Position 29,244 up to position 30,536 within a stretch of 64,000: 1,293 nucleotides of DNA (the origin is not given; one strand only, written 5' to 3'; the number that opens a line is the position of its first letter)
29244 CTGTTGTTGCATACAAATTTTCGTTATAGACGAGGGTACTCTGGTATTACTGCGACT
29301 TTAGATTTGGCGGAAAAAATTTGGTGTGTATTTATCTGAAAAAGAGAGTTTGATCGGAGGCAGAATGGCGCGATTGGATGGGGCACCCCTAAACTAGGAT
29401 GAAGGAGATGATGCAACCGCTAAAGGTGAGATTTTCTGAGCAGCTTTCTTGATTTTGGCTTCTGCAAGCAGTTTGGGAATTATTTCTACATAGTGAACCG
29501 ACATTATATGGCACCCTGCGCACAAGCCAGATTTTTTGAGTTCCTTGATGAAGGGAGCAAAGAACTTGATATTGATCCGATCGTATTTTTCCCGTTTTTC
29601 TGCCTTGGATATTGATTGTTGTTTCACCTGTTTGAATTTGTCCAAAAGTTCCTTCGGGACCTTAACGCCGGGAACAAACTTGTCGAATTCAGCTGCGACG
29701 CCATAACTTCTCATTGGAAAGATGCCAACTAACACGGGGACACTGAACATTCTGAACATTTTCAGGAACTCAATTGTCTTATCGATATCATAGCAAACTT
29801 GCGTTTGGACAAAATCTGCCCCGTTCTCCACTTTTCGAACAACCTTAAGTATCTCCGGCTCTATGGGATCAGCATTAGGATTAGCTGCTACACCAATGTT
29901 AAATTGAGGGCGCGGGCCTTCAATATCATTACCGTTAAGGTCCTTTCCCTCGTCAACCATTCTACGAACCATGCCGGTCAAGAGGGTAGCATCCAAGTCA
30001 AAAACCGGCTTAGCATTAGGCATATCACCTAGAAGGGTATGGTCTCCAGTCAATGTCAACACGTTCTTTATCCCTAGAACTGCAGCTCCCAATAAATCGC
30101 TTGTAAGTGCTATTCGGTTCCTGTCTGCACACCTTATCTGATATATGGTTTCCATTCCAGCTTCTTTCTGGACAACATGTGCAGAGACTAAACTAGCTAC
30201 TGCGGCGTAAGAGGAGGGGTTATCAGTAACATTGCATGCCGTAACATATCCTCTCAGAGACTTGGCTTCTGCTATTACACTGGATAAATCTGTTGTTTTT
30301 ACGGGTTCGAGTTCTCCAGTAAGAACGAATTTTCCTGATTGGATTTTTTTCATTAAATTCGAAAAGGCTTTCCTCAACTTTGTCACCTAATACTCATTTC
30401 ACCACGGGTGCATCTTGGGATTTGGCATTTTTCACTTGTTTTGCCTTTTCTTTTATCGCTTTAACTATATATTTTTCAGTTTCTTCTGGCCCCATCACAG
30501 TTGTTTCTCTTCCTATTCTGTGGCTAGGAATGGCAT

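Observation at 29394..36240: Second metV-metF pair is divergently coupled to hdrA(-mvhD)-hdrC-hdrB: a putative flavin-based electron-bifurcating methylene reductase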

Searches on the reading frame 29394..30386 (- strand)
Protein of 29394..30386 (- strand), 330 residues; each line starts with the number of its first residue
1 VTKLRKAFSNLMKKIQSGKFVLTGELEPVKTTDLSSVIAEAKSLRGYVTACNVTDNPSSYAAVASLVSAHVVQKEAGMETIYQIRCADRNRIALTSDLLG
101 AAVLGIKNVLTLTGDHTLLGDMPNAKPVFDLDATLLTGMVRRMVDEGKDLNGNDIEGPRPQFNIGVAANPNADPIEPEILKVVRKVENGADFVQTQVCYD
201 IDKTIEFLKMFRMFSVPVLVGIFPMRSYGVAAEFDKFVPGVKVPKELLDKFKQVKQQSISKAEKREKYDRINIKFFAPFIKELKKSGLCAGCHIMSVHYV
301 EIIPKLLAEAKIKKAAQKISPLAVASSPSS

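Call 5: search_protein_families(library=pfam, proteins=[window:29394-30386:-])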
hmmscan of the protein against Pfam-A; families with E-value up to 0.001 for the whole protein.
window:29394-30386:- (330 aa): 1 family
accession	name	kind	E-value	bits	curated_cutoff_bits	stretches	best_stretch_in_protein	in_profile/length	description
PF02219.23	MTHFR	-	1.1e-35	123.9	24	1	13-308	4-284/287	Methylenetetrahydrofolate reductase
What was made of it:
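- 29394..30386 (-): metF2: MetF-type methylene-H4MPT/H4F reductase catalytic subunit (330 aa from GTG 30386). Pfam MTHFR, E=1e-35 (call 5).
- Checked: Pfam results (call 5): 29394-30386(-) MTHFR PF02219, E=1e-35.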

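Call 11: find_homologous_proteins(query=window:29394-30386:-)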
Query window:29394-30386:- (330 aa): 1630 proteins with E <= 0.001 among 8000 candidates; the best 120 are listed.
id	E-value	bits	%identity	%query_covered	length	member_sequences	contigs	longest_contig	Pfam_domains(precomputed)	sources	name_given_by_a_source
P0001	8.2e-200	681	94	99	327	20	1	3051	PF02219.24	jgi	-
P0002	5.6e-199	678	94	99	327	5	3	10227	PF02219.24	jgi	-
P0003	7.6e-187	638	88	98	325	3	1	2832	PF02219.24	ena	-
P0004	6.8e-185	632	87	99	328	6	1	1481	PF02219.24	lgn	-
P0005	5.4e-180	616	87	97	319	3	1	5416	PF02219.24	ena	-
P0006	5.3e-178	609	83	99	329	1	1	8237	PF02219.24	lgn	-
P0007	6.2e-177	606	83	98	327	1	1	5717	PF02219.24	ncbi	-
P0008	1.4e-176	604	86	97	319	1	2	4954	PF02219.24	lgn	-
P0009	2.3e-176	604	82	98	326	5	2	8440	PF02219.24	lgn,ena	-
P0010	3.4e-176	603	85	97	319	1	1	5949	PF02219.24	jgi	jgi:5,10-methylenetetrahydrofolate reductase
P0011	2.8e-171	587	84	93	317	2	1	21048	PF02219.24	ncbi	-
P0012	2.2e-169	581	84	92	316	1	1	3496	PF02219.24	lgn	-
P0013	3.5e-159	547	76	94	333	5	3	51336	PF02219.24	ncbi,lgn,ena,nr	ncbi:methylenetetrahydrofolate reductase [Candidatus Bathyarchaeota archaeon]|nr:methylenetetrahydro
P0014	5.5e-156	537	72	96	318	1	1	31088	PF02219.24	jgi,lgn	-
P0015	8.5e-156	536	78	90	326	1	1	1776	PF02219.24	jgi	-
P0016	2.0e-152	525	74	93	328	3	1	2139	PF02219.24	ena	-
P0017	1.3e-151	522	70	94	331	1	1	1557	PF02219.24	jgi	jgi:methylenetetrahydrofolate reductase (NADPH)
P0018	3.8e-151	521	70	98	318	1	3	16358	PF02219.24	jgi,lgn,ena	jgi:5,10-methylenetetrahydrofolate reductase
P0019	4.8e-150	517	69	96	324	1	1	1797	PF02219.24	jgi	jgi:methylenetetrahydrofolate reductase (NADPH)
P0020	1.1e-149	516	72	94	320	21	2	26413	PF02219.24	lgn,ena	-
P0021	6.0e-147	507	88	78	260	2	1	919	PF02219.24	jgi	jgi:5,10-methylenetetrahydrofolate reductase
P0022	6.5e-147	507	71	93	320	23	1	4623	PF02219.24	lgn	-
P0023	1.2e-146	506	69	93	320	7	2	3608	PF02219.24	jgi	jgi:5,10-methylenetetrahydrofolate reductase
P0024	2.3e-146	505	70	93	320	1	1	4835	PF02219.24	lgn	-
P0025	3.5e-146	505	66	94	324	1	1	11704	PF02219.24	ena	-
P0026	3.8e-146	504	71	93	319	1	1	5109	PF02219.24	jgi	-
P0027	2.1e-145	502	71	94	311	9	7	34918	PF02219.24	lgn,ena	-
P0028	2.7e-145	502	71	92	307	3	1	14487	PF02219.24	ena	-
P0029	1.8e-144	499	70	93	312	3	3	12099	PF02219.24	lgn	-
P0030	2.5e-144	498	70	92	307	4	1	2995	PF02219.24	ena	-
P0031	3.3e-144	498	66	97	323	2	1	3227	PF02219.24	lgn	-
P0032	3.9e-144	498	70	90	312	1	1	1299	PF02219.24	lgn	-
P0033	5.6e-144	497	65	97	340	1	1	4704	PF02219.24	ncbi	ncbi:MAG: methylenetetrahydrofolate reductase [Candidatus Bathyarchaeia archaeon]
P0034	1.6e-143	496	66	99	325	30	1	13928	PF02219.24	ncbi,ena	-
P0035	2.1e-143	495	67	94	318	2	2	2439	PF02219.24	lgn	-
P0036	4.1e-143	494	70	92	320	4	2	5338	PF02219.24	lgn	-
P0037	2.3e-141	489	72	91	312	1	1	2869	PF02219.24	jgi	jgi:methylenetetrahydrofolate reductase (NADPH)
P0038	4.5e-141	488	67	93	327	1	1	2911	PF02219.24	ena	-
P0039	9.0e-141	487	69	92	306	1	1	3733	PF02219.24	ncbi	ncbi:MAG: methylenetetrahydrofolate reductase [Nitrososphaerota archaeon]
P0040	2.7e-139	482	65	95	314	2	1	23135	PF02219.24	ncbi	-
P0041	3.3e-139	482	66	97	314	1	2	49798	PF02219.24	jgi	jgi:methylenetetrahydrofolate reductase (NADPH)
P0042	7.0e-136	471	66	93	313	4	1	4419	PF02219.24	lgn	-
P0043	3.1e-135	469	63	97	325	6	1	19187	PF02219.24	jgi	jgi:methylenetetrahydrofolate reductase (NADPH)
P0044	2.8e-134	465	65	94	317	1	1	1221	PF02219.24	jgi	jgi:5,10-methylenetetrahydrofolate reductase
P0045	1.3e-130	453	66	92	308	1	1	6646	PF02219.24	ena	-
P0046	3.8e-128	445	63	93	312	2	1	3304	PF02219.24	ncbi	-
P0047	2.5e-127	443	64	92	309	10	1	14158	PF02219.24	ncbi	-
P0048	9.9e-127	441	64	92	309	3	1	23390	PF02219.24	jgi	-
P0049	8.0e-126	438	63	92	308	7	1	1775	PF02219.24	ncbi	-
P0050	3.7e-125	435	63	92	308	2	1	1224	PF02219.24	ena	-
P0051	8.6e-125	434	69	81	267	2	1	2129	PF02219.24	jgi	-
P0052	2.9e-124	433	87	68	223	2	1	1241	PF02219.24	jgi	jgi:5,10-methylenetetrahydrofolate reductase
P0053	2.5e-116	407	60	92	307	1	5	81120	PF02219.24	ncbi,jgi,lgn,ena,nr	ncbi:5,10-methylenetetrahydrofolate reductase [Candidatus Bathyarchaeota archaeon]|nr:MAG: 5,10-meth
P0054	5.7e-115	402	59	93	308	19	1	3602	PF02219.24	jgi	jgi:5,10-methylenetetrahydrofolate reductase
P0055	5.9e-115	402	59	93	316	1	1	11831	PF02219.24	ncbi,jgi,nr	ncbi:methylenetetrahydrofolate reductase [Candidatus Bathyarchaeota archaeon]|nr:MAG: methylenetetra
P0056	3.4e-114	399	59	92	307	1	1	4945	PF02219.24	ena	-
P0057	3.7e-114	399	59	93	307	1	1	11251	PF02219.24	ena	-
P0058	5.0e-114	399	60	92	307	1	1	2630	PF02219.24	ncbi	-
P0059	1.1e-113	398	60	93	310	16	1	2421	PF02219.24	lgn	-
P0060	1.6e-113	397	59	92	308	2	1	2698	PF02219.24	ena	-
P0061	1.6e-113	397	59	93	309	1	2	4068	PF02219.24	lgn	-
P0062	1.8e-113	397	57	94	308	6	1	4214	PF02219.24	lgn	-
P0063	1.8e-113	397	59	92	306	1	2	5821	PF02219.24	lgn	-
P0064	2.5e-113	397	60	92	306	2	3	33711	PF02219.24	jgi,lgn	jgi:methylenetetrahydrofolate reductase (NADPH)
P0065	2.5e-113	397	58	93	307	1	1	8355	PF02219.24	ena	-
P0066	2.9e-113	396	58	93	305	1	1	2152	PF02219.24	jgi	jgi:methylenetetrahydrofolate reductase (NADPH)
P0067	3.3e-113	396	58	93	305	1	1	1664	PF02219.24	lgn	-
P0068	3.8e-113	396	60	92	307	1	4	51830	PF02219.24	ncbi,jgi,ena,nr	ncbi:MAG: methylenetetrahydrofolate reductase [Candidatus Bathyarchaeia archaeon]|nr:methylenetetrah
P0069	3.8e-113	396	59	91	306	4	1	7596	PF02219.24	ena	-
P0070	4.9e-113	396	58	92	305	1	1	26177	PF02219.24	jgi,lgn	jgi:5,10-methylenetetrahydrofolate reductase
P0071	5.6e-113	395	61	90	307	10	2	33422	PF02219.24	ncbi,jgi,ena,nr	ncbi:5,10-methylenetetrahydrofolate reductase [Candidatus Bathyarchaeota archaeon]|nr:MAG: 5,10-meth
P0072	6.6e-113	395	59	93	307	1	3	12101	PF02219.24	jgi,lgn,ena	-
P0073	7.8e-113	395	60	91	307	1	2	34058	PF02219.24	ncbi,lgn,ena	-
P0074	8.2e-113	395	59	92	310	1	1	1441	PF02219.24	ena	-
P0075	8.5e-113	395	59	92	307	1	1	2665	PF02219.24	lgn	-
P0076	9.8e-113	395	59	92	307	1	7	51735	PF02219.24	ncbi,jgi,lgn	ncbi:MAG: methylenetetrahydrofolate reductase [Candidatus Bathyarchaeia archaeon]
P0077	1.5e-112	394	59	93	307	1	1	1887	PF02219.24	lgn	-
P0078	2.4e-112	393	65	79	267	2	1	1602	PF02219.24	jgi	-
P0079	3.2e-112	393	59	92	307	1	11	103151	PF02219.24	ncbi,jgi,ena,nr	ncbi:MAG: methylenetetrahydrofolate reductase [Candidatus Bathyarchaeia archaeon]|nr:methylenetetrah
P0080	4.8e-112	392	59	92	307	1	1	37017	PF02219.24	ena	-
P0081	5.1e-112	392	57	93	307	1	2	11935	PF02219.24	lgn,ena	-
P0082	5.8e-112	392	58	93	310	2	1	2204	PF02219.24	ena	-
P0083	8.0e-112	392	59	92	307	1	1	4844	PF02219.24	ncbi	ncbi:MAG: methylenetetrahydrofolate reductase [Candidatus Bathyarchaeia archaeon]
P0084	1.0e-111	391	59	92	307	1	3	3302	PF02219.24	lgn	-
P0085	1.1e-111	391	57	94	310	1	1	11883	PF02219.24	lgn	-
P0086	1.2e-111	391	59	92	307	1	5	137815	PF02219.24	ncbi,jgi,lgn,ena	ncbi:MAG: methylenetetrahydrofolate reductase [Candidatus Bathyarchaeia archaeon]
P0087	1.5e-111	391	58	93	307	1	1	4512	PF02219.24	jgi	-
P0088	1.5e-111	391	58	92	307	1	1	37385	PF02219.24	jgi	jgi:5,10-methylenetetrahydrofolate reductase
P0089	1.5e-111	391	60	92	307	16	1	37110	PF02219.24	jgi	-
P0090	1.7e-111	391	57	93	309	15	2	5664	PF02219.24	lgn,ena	-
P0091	2.4e-111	390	57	92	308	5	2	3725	PF02219.24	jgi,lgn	jgi:methylenetetrahydrofolate reductase (NADPH)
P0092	2.7e-111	390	58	93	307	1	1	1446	PF02219.24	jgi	-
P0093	2.9e-111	390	57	93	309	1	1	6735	PF02219.24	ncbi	ncbi:MAG: methylenetetrahydrofolate reductase [Promethearchaeota archaeon]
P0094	2.9e-111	390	57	93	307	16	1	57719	PF02219.24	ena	-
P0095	3.5e-111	390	58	92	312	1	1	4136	PF02219.24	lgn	-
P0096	3.5e-111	390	60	93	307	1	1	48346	PF02219.24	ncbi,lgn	-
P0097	3.6e-111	390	60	91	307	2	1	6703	PF02219.24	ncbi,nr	ncbi:methylenetetrahydrofolate reductase [Candidatus Bathyarchaeota archaeon]|nr:methylenetetrahydro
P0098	4.7e-111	389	58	93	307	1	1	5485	PF02219.24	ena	-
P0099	5.1e-111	389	57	94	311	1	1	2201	PF02219.24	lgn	-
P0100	5.2e-111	389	59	92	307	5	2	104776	PF02219.24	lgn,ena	-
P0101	7.5e-111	389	58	94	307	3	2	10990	PF02219.24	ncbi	ncbi:MAG: methylenetetrahydrofolate reductase [Candidatus Syntropharchaeia archaeon]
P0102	1.1e-110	388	60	91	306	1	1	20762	PF02219.24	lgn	-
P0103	1.4e-110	388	57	92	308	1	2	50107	PF02219.24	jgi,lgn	jgi:methylenetetrahydrofolate reductase (NADPH)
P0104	1.8e-110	387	58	92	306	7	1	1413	PF02219.24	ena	-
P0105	2.5e-110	387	57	92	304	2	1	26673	PF02219.24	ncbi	-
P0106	2.7e-110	387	58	91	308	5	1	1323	PF02219.24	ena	-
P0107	3.5e-110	386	58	93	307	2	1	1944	PF02219.24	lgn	-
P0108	5.6e-110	386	57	93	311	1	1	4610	PF02219.24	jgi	jgi:5,10-methylenetetrahydrofolate reductase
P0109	5.6e-110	386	55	94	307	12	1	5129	PF02219.24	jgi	-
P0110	7.4e-110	385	57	94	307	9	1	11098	PF02219.24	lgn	-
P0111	9.7e-110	385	57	93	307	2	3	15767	PF02219.24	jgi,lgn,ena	-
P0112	1.0e-109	385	57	91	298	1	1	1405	PF02219.24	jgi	-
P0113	1.2e-109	385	57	91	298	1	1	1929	PF02219.24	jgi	-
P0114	1.3e-109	384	57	92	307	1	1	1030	PF02219.24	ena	-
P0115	2.1e-109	384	57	94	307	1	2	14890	PF02219.24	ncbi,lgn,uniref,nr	ncbi:MAG TPA: methylenetetrahydrofolate reductase [Candidatus Syntrophoarchaeum butanivorans]|uniref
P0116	2.4e-109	384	58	93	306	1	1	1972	PF02219.24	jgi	-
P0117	2.4e-109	384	56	93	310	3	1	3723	PF02219.24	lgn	-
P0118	2.4e-109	384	58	92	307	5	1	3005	PF02219.24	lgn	-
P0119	4.8e-109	383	60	91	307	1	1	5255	PF02219.24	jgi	-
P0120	4.9e-109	383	59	91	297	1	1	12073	PF02219.24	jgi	jgi:5,10-methylenetetrahydrofolate reductase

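Call 14: find_encoding_contigs(protein=P0013, flank=10000, max_places=3)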
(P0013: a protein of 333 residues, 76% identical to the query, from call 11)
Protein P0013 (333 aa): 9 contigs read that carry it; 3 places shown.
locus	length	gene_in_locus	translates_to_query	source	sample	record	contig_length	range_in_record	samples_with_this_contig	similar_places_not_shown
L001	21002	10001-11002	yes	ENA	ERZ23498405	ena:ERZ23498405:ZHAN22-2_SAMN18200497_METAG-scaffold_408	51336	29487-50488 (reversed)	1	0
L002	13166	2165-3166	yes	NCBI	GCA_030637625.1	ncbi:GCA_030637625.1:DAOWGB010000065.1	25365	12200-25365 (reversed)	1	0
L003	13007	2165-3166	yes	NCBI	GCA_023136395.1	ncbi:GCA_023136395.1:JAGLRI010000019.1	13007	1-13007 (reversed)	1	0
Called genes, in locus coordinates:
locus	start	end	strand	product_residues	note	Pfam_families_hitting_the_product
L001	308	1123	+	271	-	PF04015:DUF362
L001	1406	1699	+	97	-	-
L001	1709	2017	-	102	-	PF00338:Ribosomal_S10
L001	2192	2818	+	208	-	-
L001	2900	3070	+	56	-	-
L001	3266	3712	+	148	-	-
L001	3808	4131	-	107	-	-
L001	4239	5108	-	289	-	PF02754:CCG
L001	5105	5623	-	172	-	PF13183:Fer4_8, PF12838:Fer4_7 (weak), PF13187:Fer4_9 (weak), PF13534:Fer4_17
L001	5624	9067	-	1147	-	PF00890:FAD_binding_2, PF01266:DAO, PF07992:Pyr_redox_2 (weak), PF12831:FAD_oxidored, PF13450:NAD_binding_8, PF07992:Pyr_redox_2, PF13450:NAD_binding_8, PF02662:FlpD, +17 more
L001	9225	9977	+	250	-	PF12225:DUF5981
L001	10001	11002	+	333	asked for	PF02219:MTHFR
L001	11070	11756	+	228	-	PF12225:DUF5981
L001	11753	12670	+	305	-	PF02219:MTHFR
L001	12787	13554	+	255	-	PF00977:His_biosynth, PF02581:TMP-TENI (faint), PF01180:DHO_dh (faint)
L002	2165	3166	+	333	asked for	PF02219:MTHFR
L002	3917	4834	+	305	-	PF02219:MTHFR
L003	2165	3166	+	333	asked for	PF02219:MTHFR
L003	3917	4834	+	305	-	PF02219:MTHFR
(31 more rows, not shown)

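Call 15: find_encoding_contigs(protein=P0011, flank=10000, max_places=2)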
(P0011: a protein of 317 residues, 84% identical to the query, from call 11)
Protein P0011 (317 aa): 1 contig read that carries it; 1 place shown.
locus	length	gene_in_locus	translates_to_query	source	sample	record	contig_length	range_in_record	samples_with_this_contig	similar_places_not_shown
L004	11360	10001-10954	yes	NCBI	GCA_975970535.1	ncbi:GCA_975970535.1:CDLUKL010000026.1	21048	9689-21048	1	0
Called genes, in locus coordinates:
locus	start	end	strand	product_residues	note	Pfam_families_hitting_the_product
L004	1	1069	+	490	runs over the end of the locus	PF04060:FeS, PF03599:CdhD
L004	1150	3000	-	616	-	PF00111:Fer2, PF17651:Raco_middle, PF14574:RACo_C_ter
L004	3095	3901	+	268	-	PF06564:CBP_BcsQ (faint), PF13614:AAA_31, PF01656:CbiA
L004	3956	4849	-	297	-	PF02754:CCG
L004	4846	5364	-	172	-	PF13484:Fer4_16 (faint), PF13183:Fer4_8, PF13237:Fer4_10 (weak), PF12838:Fer4_7 (weak), PF13187:Fer4_9 (weak), PF13534:Fer4_17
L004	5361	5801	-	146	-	PF02662:FlpD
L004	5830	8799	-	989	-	PF00890:FAD_binding_2, PF01266:DAO, PF07992:Pyr_redox_2 (weak), PF12831:FAD_oxidored, PF13450:NAD_binding_8, PF00037:Fer4 (weak), PF00890:FAD_binding_2 (weak), PF07992:Pyr_redox_2, +13 more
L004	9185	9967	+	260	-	PF12225:DUF5981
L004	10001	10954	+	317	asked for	PF02219:MTHFR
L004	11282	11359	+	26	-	?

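Call 33: find_related_loci(query=A1, collection=genome_contigs, flank=10000)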
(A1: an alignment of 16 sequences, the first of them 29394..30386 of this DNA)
Query A1 (330 aa) in genome_contigs; peptide patterns used: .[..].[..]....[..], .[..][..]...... (x = any residue, [..] = any of these).
600 stretches matched a pattern (row limit reached: there are more); 589 encode a relative of the query (tblastn E <= 1e-3); the best 80 are kept; 79 distinct loci.
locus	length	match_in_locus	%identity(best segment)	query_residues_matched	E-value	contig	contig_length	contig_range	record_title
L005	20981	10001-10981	98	1-327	0e+0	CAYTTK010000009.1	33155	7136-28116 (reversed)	MAG TPA_asm: uncultured Pirellulales bacterium isolate SRP068000_co1_555 genome assembly, contig: NODE_1417_length_33155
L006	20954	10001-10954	83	1-318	0e+0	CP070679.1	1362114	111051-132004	MAG: Candidatus Bathyarchaeota archaeon isolate bin695 chromosome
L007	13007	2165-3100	76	4-315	9e-169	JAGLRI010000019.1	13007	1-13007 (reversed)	MAG: Candidatus Bathyarchaeota archaeon isolate RS_9_1 ROV157_9.bin.1.fa_19, whole genome shotgun sequence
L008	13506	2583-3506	72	4-311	3e-156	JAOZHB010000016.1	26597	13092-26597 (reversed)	MAG: Candidatus Bathyarchaeota archaeon isolate DVMM_8 S150cm_k147_3810833, whole genome shotgun sequence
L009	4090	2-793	74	48-311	6e-143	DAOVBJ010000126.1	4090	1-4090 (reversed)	MAG TPA_asm: Candidatus Bathyarchaeota archaeon isolate CSMAG_1002 CSMAG_1002_k141_5151554_length_4090_cov_3.8997, whole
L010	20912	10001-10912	64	4-307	2e-136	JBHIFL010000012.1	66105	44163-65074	MAG: Candidatus Heimdallarchaeota archaeon isolate b1.sp2_bin.26 NODE_37_length_66105_cov_8.075655, whole genome shotgun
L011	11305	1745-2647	60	9-311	4e-124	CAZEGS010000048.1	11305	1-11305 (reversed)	MAG TPA_asm: uncultured Candidatus Bathyarchaeia archaeon isolate binchicken_co6_533 genome assembly, contig: NODE_6929_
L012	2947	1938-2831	60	8-307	1e-125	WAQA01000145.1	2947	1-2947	MAG: Candidatus Bathyarchaeota archaeon isolate S146_99_esom k151_536464, whole genome shotgun sequence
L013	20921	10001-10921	57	4-312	1e-117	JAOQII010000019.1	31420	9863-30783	MAG: Candidatus Syntrophoarchaeum sp. isolate 12019_3 NODE_19, whole genome shotgun sequence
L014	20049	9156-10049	58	8-307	2e-117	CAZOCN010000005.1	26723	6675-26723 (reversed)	MAG TPA_asm: uncultured Candidatus Bathyarchaeia archaeon isolate binchicken_co6_448 genome assembly, contig: NODE_1542_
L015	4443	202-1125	56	4-310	1e-118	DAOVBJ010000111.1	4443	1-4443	MAG TPA_asm: Candidatus Bathyarchaeota archaeon isolate CSMAG_1002 CSMAG_1002_k141_5594708_length_4443_cov_5.0000, whole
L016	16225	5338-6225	61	9-306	3e-117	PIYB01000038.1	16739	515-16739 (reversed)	MAG: Candidatus Bathyarchaeota archaeon isolate M8_bin162 bin162_scaffold3017, whole genome shotgun sequence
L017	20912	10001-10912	56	1-303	2e-114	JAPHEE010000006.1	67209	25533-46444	MAG: Candidatus Alkanophaga volatiphilum isolate MCA70_species_1 c_000000000006, whole genome shotgun sequence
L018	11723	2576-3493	56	3-307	3e-114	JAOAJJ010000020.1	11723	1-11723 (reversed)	MAG: Candidatus Bathyarchaeota archaeon isolate SKW196 NODE_20_length_11723_cov_3.028851, whole genome shotgun sequence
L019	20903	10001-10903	55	6-307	9e-114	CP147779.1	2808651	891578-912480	MAG: Promethearchaeati archaeon SRVP18_Atabeyarchaeia-1 chromosome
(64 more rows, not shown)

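Call 58: search_protein_families(library=ncbifam, proteins=[window:29394-30386:-], max_evalue=0.00001)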
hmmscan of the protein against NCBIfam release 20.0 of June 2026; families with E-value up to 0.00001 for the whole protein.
window:29394-30386:- (330 aa): 4 families
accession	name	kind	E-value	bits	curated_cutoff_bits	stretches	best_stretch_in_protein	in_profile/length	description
NF006396.0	PRK08645.1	equivalog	1.8e-60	204.7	453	1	7-260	310-561/611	bifunctional homocysteine S-methyltransferase/methylenetetrahydrofolate reductase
TIGR00677.1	fadh2_euk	equivalog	2.4e-21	76.3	310.05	1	51-296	33-261/281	methylenetetrahydrofolate reductase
TIGR00676.1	fadh2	equivalog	7.1e-21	74.8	293.7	1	33-306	13-270/275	methylenetetrahydrofolate reductase [NAD(P)H]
NF006950.0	PRK09432.1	equivalog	1.7e-07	30.8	382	1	161-257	144-245/296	methylenetetrahydrofolate reductase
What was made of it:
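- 29394..30386 (-): Below every NCBIfam MTHFR equivalog cut-off (call 58).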
